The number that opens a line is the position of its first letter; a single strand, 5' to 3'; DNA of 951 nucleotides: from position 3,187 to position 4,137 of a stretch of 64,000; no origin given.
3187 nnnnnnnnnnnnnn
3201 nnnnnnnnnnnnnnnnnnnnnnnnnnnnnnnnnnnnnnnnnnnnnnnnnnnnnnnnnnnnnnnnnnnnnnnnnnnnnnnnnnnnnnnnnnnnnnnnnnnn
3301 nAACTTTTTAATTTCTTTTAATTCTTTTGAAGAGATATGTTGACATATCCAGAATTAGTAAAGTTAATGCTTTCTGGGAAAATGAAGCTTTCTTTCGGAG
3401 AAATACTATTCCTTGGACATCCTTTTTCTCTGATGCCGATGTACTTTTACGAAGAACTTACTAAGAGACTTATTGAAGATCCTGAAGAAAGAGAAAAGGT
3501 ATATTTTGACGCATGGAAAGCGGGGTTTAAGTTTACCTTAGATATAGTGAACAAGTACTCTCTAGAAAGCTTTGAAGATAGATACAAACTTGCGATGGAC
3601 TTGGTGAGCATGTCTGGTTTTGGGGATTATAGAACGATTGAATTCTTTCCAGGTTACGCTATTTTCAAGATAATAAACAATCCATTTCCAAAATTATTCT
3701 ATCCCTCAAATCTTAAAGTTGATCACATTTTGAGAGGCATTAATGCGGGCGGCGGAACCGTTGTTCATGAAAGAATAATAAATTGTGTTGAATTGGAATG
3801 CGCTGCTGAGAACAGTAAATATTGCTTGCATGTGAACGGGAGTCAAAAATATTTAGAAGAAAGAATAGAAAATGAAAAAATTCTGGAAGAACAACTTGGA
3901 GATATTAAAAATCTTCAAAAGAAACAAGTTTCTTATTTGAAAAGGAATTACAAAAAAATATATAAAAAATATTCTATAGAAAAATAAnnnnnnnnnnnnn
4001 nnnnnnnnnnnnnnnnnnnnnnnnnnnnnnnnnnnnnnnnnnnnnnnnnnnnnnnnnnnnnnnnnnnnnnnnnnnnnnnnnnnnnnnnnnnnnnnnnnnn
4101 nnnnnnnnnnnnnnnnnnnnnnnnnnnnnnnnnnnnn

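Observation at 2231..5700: Roughly 3.5-kb low-GC island carrying a second geranylgeranyl-reductase paralog, a UbiA (DGGGP-synthase-like) prenyltransferase, a KaiC-like ATPase and an unknown protein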

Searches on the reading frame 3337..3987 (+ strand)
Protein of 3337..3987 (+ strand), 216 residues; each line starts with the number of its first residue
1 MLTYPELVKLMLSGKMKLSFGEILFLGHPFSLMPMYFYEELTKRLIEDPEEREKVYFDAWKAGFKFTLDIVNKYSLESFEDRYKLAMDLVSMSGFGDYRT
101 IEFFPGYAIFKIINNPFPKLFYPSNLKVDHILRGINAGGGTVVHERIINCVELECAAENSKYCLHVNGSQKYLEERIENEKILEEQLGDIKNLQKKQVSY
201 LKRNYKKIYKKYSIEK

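Call 5: search_protein_families(library=pfam, proteins=[window:3337-3987:+], max_evalue=0.01)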
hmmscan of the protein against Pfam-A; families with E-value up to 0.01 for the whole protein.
window:3337-3987:+ (216 aa): 0 families

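Call 6: search_protein_families(library=ncbifam, proteins=[window:3337-3987:+], max_evalue=0.01)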
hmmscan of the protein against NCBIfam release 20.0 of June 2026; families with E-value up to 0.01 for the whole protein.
window:3337-3987:+ (216 aa): 0 families

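Call 18: search_protein_families(library=pfam, proteins=[window:3337-3987:+], max_evalue=10)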
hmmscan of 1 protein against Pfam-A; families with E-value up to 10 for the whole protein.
window:3337-3987:+ (216 aa): 0 families
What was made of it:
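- Closest known: Phenol-sensing XylR_N+V4R domains of MopR, PoxR and DmpR. Different: Pfam V4R does not detect it (calls 5, 18).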

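Call 19: search_protein_families(library=padloc, proteins=[window:3337-3987:+], max_evalue=0.01)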
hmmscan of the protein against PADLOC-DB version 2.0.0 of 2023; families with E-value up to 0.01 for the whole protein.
window:3337-3987:+ (216 aa): 0 families

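Call 20: find_homologous_proteins(query=window:3337-3987:+)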
Query window:3337-3987:+ (216 aa): 9 proteins with E <= 0.001 among 208 candidates.
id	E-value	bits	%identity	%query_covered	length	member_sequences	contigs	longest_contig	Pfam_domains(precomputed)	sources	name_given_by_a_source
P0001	3.0e-140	483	100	100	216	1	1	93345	-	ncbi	-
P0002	1.0e-51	194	46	92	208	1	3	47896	-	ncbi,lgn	-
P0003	1.3e-51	193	48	92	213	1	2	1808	-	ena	-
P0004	3.6e-51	192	45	94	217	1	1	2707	-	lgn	-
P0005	3.7e-50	189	46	90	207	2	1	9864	-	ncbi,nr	ncbi:MAG: hypothetical protein M1321_00090 [Candidatus Marsarchaeota archaeon]|nr:hypothetical prote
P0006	5.4e-46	175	44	91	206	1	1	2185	-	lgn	-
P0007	3.1e-45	172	42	93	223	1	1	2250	-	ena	-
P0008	2.5e-43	166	40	99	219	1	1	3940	-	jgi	jgi:predicted hydrocarbon binding protein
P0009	2.5e-41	160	43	94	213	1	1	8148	-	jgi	-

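Call 21: find_encoding_contigs(protein=P0001, flank=10000, max_places=4)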
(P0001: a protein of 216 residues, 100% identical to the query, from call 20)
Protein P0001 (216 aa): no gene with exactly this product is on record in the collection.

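Call 22: find_encoding_contigs(protein=P0002, flank=10000, max_places=4)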
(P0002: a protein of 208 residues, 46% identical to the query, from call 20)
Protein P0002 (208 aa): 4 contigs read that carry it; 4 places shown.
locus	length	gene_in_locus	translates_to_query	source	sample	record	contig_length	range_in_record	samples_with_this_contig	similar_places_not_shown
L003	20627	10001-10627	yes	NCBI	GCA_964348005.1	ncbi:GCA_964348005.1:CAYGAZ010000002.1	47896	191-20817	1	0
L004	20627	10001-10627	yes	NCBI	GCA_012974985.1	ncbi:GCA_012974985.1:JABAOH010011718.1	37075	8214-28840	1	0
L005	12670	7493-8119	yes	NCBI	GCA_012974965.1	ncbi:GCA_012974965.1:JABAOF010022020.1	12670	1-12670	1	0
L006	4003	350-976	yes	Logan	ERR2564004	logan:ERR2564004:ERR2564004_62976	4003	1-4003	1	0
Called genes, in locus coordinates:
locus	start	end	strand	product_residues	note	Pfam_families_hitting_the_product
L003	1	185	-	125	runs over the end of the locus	?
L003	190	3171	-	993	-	-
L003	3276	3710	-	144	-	-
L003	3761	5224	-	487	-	PF00963:Cohesin, PF11617:Cu-binding_MopE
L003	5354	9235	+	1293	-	PF00963:Cohesin (weak)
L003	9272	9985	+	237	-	PF05625:PAXNEB (faint), PF13481:AAA_25 (weak), PF06745:ATPase, PF07088:GvpD_P-loop (faint)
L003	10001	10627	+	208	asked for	-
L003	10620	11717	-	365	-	PF13738:Pyr_redox_3 (weak)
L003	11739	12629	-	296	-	PF01040:UbiA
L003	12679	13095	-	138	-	PF00293:NUDIX, PF14815:NUDIX_4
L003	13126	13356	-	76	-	-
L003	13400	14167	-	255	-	PF01978:TrmB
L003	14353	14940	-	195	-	PF22769:DCD, PF00692:dUTPase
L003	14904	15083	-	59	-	PF01246:Ribosomal_L24e, PF06467:zf-FCS (weak)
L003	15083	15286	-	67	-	PF01200:Ribosomal_S28e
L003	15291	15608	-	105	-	PF01248:Ribosomal_L7Ae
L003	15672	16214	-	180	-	-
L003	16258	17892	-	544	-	PF00749:tRNA-synt_1c, PF03950:tRNA-synt_1c_C, PF20974:tRNA-synt_1c_C2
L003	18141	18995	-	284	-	PF01875:Memo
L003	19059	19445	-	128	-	-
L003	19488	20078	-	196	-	PF00318:Ribosomal_S2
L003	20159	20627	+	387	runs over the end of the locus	PF00155:Aminotran_1_2 (weak), PF00266:Aminotran_5, PF01041:DegT_DnrJ_EryC1 (weak)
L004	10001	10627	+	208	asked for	-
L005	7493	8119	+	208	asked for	-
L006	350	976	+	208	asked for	-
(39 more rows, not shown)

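Call 23: find_encoding_contigs(protein=P0005, flank=10000, max_places=4)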
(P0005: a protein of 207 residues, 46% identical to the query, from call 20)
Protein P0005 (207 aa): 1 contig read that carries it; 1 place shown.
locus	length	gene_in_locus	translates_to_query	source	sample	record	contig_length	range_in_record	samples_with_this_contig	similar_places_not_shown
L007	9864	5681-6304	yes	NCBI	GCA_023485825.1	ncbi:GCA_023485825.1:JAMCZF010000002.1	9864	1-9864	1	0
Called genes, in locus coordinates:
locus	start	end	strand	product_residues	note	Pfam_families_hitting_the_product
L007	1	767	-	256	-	?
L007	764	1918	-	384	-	PF02355:SecD_SecF_C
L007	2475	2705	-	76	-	-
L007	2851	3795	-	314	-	PF02729:OTCace_N, PF00185:OTCace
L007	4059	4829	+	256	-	PF06745:ATPase, PF13481:AAA_25 (faint), PF07088:GvpD_P-loop (faint), PF06745:ATPase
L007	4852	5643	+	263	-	PF06745:ATPase, PF13481:AAA_25, PF23442:DUF7125 (faint), PF06745:ATPase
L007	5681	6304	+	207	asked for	-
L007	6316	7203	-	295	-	PF01040:UbiA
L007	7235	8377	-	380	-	PF01266:DAO (weak), PF03486:HI0933_like (faint), PF13450:NAD_binding_8 (weak)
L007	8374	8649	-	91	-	-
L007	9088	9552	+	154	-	PF00293:NUDIX, PF14815:NUDIX_4 (weak)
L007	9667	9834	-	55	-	-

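Call 24: find_encoding_contigs(protein=P0009, flank=10000, max_places=4)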
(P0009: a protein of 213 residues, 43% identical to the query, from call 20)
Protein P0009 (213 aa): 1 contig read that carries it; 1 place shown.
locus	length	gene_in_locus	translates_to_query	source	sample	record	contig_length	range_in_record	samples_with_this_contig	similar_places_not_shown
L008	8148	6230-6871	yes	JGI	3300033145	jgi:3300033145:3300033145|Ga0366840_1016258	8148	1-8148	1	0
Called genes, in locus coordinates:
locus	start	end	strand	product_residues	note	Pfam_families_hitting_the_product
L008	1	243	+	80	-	?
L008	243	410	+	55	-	-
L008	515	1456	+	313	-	PF02445:NadA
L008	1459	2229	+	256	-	PF03447:NAD_binding_3 (weak), PF01958:Asp_DH_C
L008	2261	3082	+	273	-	PF02749:QRPTase_N, PF01729:QRPTase_C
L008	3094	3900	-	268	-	PF04414:tRNA_deacylase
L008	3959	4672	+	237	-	PF06745:ATPase, PF13481:AAA_25, PF23442:DUF7125 (weak)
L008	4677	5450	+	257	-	PF13481:AAA_25, PF06745:ATPase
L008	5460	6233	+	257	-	PF06745:ATPase, PF13481:AAA_25 (weak), PF06745:ATPase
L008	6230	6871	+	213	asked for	-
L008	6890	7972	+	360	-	PF01266:DAO (weak), PF01494:FAD_binding_3 (weak), PF13450:NAD_binding_8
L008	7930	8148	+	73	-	?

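Call 29: list_cluster_members(proteins=[P0001, P0002, P0003, P0004, P0005, P0006, P0007, P0008, P0009])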
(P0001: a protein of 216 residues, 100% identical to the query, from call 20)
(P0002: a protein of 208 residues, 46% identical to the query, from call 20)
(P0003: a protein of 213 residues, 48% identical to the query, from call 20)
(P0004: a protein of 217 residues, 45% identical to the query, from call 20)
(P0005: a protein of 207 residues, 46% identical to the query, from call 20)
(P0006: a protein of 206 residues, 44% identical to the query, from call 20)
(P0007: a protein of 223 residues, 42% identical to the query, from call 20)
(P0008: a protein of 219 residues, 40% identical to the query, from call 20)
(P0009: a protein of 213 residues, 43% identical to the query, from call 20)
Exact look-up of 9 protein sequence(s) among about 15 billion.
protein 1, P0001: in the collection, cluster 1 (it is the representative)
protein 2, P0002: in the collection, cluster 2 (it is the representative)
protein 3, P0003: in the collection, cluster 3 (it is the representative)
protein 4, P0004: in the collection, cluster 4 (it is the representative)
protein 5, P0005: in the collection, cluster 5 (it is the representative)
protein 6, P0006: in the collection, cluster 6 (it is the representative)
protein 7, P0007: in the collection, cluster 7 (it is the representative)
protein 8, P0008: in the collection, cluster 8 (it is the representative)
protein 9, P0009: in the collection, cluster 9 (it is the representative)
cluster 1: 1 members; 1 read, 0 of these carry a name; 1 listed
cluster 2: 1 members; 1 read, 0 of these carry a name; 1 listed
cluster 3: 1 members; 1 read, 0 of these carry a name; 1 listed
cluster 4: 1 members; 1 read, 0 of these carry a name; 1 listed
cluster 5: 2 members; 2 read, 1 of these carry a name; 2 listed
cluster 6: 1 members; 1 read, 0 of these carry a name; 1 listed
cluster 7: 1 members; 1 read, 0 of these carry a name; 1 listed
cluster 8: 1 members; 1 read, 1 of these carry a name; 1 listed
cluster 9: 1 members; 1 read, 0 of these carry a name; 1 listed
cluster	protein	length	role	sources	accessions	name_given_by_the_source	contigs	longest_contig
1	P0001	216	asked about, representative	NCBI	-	-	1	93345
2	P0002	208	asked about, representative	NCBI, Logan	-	-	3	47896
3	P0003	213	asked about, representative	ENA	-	-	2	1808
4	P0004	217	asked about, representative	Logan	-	-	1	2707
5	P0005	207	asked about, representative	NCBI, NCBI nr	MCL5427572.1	MAG: hypothetical protein M1321_00090 [Candidatus Marsarchaeota archaeon] | hypothetical protein [Candidatus Marsarchaeota archaeon]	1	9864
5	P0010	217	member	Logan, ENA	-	-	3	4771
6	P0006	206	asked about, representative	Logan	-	-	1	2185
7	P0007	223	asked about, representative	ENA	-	-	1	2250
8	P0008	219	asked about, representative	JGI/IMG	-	predicted hydrocarbon binding protein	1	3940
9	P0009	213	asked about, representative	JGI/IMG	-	-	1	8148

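Call 31: search_solved_structures(query=A1, max_evalue=10, show_alignments=2)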
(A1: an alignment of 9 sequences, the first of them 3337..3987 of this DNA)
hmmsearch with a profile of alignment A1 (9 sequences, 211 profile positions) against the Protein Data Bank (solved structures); distinct sequences matched with E-value up to 10: 0.
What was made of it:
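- Tried and rejected: A family profile of the 216-aa protein against PDB sequences found nothing at E = 10 (call 31).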

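Call 40: predict_structure(alignment_id=A1)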
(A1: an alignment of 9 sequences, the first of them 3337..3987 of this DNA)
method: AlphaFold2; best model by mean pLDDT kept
length: 216 residues; sequences in the alignment: 9
mean_pLDDT: 81.5   pTM: 0.83
mean pLDDT of the five models: 81.5, 79.6, 71.6, 65.6, 58.9
residues with pLDDT >= 90: 36; 70-90: 160; 50-70: 18; < 50: 2
segments of 3 or more residues with pLDDT < 50: none
pLDDT, mean of each block of 10 residues (from residue 1): 62 78 81 78 80 90 90 86 77 77 83 78 65 88 90 82 89 85 86 92 86 61
secondary structure, 60 per line:
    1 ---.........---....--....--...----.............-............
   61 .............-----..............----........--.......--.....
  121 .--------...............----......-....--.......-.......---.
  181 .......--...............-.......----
elements in order: H4-12 E16-19 E22-25 E28-30 H35-47 H49-73 H79-92 E97-104 E107-113 H116-121 H130-144 E149-154 H156-159 E162-168 H170-176 H180-187 H190-204 H206-212

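Call 42: search_protein_representatives(alignment_id=A1)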
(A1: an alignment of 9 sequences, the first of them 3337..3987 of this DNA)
Query: 9 sequences, 211 profile positions. Proteins with E-value up to 0.001 (for the whole library): 453; up to 1e-10: 174; up to 1e-30: 17. The best 150 are listed.
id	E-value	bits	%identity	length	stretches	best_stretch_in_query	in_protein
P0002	3.1e-88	311.0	-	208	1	1-204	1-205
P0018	1.1e-78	279.8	-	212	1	1-204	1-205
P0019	1.5e-75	269.6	-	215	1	1-205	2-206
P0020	4.0e-70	251.9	-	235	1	1-205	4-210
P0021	7.8e-64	231.3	-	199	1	10-201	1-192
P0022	8.6e-63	227.9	-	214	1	1-202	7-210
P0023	2.5e-60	219.8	-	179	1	39-204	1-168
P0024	9.3e-59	214.7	-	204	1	10-206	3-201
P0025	8.8e-57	208.3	-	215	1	4-209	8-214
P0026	1.4e-55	204.4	-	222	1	4-202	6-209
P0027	4.0e-53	196.3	-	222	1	1-205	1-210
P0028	1.6e-46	174.7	-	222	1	5-202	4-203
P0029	3.7e-44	167.0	-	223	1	3-205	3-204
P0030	7.6e-43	162.7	-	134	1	1-133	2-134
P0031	1.4e-33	132.4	-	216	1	4-204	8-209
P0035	6.4e-29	117.2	-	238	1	1-204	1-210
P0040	2.5e-24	102.2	-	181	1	1-182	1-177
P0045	6.4e-23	97.6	-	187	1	1-186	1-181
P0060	4.2e-20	88.4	-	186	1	3-185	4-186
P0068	4.0e-19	85.2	-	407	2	6-168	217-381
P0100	1.0e-16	77.4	-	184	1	1-178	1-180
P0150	1.1e-12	64.1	-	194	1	10-180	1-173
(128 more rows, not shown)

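Call 43: search_protein_families(library=pfam, proteins=[P0018, P0025, P0031, P0035, P0040, P0045, P0060, P0068, P0100, P0150], max_evalue=0.01)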
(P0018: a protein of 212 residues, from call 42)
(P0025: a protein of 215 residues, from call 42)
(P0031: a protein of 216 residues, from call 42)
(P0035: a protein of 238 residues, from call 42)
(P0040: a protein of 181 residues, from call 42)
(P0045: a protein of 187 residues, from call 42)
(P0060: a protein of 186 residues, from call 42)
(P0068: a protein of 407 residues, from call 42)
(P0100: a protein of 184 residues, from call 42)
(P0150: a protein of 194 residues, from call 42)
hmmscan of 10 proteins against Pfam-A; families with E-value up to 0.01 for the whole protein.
P0018 (212 aa): 0 families

P0025 (215 aa): 1 family
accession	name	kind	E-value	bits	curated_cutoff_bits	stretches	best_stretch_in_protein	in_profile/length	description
PF02830.23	V4R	-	3.9e-05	24.1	31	1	111-168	2-59/62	V4R domain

P0031 (216 aa): 0 families

P0035 (238 aa): 0 families

P0040 (181 aa): 1 family
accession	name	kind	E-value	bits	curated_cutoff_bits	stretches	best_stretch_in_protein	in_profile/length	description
PF02830.23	V4R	-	2.3e-06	28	31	1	106-165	3-62/62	V4R domain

P0045 (187 aa): 2 families
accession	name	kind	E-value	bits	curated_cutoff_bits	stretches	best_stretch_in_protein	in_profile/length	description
PF02830.23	V4R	-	1e-09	38.7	31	1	115-162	13-60/62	V4R domain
PF10702.14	DUF2507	-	0.0012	19.2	35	1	74-147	38-109/123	Protein of unknown function (DUF2507)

P0060 (186 aa): 2 families
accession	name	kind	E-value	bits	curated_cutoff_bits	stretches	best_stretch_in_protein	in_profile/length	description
PF02830.23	V4R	-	3.9e-13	49.7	31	1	115-169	7-61/62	V4R domain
PF06505.16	XylR_N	-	0.0005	20.2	23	1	14-102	7-97/101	Activator of aromatic catabolism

P0068 (407 aa): 1 family
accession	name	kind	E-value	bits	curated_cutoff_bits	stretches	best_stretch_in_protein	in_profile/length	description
PF02830.23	V4R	-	1.6e-15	57.4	31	2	343-381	23-61/62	V4R domain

P0100 (184 aa): 1 family
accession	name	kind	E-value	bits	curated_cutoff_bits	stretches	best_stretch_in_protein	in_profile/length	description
PF02830.23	V4R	-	8.1e-06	26.3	31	1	124-170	16-61/62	V4R domain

P0150 (194 aa): 2 families
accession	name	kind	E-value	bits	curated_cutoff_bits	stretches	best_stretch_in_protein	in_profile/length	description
PF02830.23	V4R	-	4.9e-05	23.8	31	1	104-162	5-62/62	V4R domain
PF19367.4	DUF5943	-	0.0032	18.4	27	0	40-86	49-95/96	Domain of unknown function (DUF5943)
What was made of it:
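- On V4R domain (PF02830) / XylR_N-V4R sensor fold: One sampled member of the core family (P0025) gives a sub-threshold hit of 24.1 bits against a cut-off of 31 (call 43). The sampled weaker hits of the profile search carry Pfam V4R matches, some above the cut-off (calls 42, 43).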

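Call 44: fold_search(model_id=the predicted structure, library=pdb)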
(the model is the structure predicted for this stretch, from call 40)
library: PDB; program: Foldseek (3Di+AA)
matches with E <= 10: 296; with E <= 0.001: 22
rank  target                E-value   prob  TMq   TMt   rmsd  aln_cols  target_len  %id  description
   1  5kbh_A                2.9e-08  1.00  0.67  0.71   4.3       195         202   18  CRYSTAL STRUCTURE OF THE AROMATIC SENSOR DOMAIN OF MOPR IN COMPLEX WITH 3-CHLORO-PHENOL (released 2016-07-13)
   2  5kbi_B                3.5e-08  1.00  0.67  0.71   4.6       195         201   16  CRYSTAL STRUCTURE OF THE AROMATIC SENSOR DOMAIN OF MOPR IN COMPLEX WITH CATACHOL (released 2016-07-13)
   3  5kbe_A                4.6e-08  1.00  0.66  0.71   4.1       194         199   18  CRYSTAL STRUCTURE OF THE AROMATIC SENSOR DOMAIN OF MOPR IN COMPLEX WITH PHENOL (released 2016-07-13)
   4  5kbg_A                1.0e-07  1.00  0.65  0.69   3.6       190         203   17  CRYSTAL STRUCTURE OF THE AROMATIC SENSOR DOMAIN OF MOPR IN COMPLEX WITH OCRESOL (released 2016-07-13)
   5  5kbi_A                1.2e-07  1.00  0.67  0.71   5.1       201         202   17  CRYSTAL STRUCTURE OF THE AROMATIC SENSOR DOMAIN OF MOPR IN COMPLEX WITH CATACHOL (released 2016-07-13)
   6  6iy8_B                1.2e-07  1.00  0.64  0.32   9.8       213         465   15  DmpR-phenol complex of Pseudomonas putida (released 2020-06-10)
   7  5frz_A                2.7e-07  1.00  0.65  0.72   3.7       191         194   15  crystal structure of the phenol-responsive sensory domain of the transcription activator PoxR with 3,4-dimethylphenol (released 2016-03-30)
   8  5kbe_B                3.6e-07  1.00  0.65  0.68   3.9       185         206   16  CRYSTAL STRUCTURE OF THE AROMATIC SENSOR DOMAIN OF MOPR IN COMPLEX WITH PHENOL (released 2016-07-13)
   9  5frw_B                3.6e-07  1.00  0.67  0.72   4.5       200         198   14  crystal structure of the phenol-responsive sensory domain of the transcription activator PoxR with Phenol (released 2016-04-06)
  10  5kbg_B                3.8e-07  1.00  0.65  0.69   3.9       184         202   16  CRYSTAL STRUCTURE OF THE AROMATIC SENSOR DOMAIN OF MOPR IN COMPLEX WITH OCRESOL (released 2016-07-13)
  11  5kbh_B                5.1e-07  1.00  0.66  0.70   5.4       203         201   17  CRYSTAL STRUCTURE OF THE AROMATIC SENSOR DOMAIN OF MOPR IN COMPLEX WITH 3-CHLORO-PHENOL (released 2016-07-13)
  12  5frw_A                7.2e-07  1.00  0.62  0.67   4.4       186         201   13  crystal structure of the phenol-responsive sensory domain of the transcription activator PoxR with Phenol (released 2016-04-06)
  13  7vqf                  8.1e-07  1.00  0.62  0.69   3.2       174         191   17  Phenol binding protein, MopR (released 2022-09-07)
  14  5frx_A                8.1e-07  1.00  0.62  0.68   3.4       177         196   14  crystal structure of the phenol-responsive sensory domain of the transcription activator PoxR in complex with 4-nitrop (released 2016-03-30)
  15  5frv_A                8.5e-07  1.00  0.62  0.66   3.4       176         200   14  crystal structure of the phenol-responsive sensory domain of the transcription activator PoxR in complex with 4-methyl (released 2016-03-30)
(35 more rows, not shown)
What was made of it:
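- On V4R domain (PF02830) / XylR_N-V4R sensor fold: Foldseek matches MopR/PoxR/DmpR at TM 0.67-0.72, then MJ1460 V4R and Bet3 (call 44).
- The best structural matches of the V4R-like protein are phenol-binding sensor domains (call 44).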

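Call 56: find_related_loci(query=A1, collection=metagenome_contigs, flank=8000)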
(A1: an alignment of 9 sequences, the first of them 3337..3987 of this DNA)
Query A1 (216 aa) in metagenome_contigs; peptide patterns used: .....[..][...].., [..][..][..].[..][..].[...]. (x = any residue, [..] = any of these).
108 stretches matched a pattern; 23 encode a relative of the query (tblastn E <= 1e-3); 23 distinct loci.
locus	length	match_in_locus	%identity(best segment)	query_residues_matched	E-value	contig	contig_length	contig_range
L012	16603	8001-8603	46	2-202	2e-56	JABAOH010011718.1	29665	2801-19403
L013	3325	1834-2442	44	1-202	4e-55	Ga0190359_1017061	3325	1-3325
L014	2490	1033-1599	45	1-187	6e-55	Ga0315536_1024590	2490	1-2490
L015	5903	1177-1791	43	7-216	1e-53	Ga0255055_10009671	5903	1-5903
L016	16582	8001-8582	44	7-202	3e-49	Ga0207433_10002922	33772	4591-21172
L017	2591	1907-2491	43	7-202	9e-49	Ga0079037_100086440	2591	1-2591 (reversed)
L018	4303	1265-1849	43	1-197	2e-46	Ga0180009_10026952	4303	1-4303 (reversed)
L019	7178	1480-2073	42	2-197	2e-45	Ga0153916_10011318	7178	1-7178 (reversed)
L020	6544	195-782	42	21-210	6e-45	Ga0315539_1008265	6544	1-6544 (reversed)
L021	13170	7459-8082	38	1-204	2e-44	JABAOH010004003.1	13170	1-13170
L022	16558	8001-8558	44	21-191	2e-44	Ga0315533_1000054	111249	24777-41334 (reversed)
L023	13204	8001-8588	39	1-197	1e-44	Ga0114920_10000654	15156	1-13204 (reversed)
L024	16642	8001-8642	39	1-208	2e-43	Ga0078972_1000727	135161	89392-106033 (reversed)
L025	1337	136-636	41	1-160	6e-41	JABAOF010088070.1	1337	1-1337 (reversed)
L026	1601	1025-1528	40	1-167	1e-36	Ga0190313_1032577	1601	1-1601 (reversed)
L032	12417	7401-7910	23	12-176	1e-10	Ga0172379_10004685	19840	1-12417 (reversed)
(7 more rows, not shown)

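Call 57: find_related_loci(query=A1, collection=viral_contigs, flank=8000)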
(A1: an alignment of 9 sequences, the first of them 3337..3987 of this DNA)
Query A1 (216 aa) in viral_contigs; peptide patterns used: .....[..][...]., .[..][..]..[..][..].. (x = any residue, [..] = any of these).
73 stretches matched a pattern, but none encodes a relative of the query by tblastn (E <= 1e-3).
